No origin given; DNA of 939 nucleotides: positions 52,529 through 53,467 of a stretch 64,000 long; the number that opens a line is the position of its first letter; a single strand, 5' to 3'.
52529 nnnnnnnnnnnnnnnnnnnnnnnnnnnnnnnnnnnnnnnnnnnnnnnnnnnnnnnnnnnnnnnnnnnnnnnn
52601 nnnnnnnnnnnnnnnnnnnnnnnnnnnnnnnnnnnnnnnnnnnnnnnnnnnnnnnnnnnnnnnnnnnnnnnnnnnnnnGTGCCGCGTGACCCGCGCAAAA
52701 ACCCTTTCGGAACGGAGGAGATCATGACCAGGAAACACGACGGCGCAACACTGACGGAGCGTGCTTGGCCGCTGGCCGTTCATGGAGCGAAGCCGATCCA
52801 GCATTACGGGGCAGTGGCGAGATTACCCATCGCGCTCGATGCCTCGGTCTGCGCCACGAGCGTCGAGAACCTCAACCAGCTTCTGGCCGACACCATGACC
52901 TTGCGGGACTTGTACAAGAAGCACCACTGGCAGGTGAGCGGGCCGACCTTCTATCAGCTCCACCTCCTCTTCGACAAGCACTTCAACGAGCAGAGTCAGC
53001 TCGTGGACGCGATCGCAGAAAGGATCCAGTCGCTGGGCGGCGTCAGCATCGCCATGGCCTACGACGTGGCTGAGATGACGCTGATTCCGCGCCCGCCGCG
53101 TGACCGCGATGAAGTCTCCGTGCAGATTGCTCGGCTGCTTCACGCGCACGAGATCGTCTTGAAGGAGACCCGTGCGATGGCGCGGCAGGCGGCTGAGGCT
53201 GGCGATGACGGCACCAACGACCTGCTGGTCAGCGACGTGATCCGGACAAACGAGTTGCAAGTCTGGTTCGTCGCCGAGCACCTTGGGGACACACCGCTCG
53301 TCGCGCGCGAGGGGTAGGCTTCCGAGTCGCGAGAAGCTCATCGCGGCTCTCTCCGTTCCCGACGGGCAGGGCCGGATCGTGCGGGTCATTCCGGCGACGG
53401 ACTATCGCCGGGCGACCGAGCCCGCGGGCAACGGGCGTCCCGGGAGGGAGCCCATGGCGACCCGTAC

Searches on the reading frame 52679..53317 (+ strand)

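Call 51: search_protein_families(library=pfam, proteins=[window:52679-53317:+], max_evalue=0.001)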
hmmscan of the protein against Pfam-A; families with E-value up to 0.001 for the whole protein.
window:52679-53317:+ (212 aa): 1 family
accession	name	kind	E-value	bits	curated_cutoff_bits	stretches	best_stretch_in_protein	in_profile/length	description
PF00210.30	Ferritin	-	1.5e-30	106.4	24.5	1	63-207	2-141/142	Ferritin-like domain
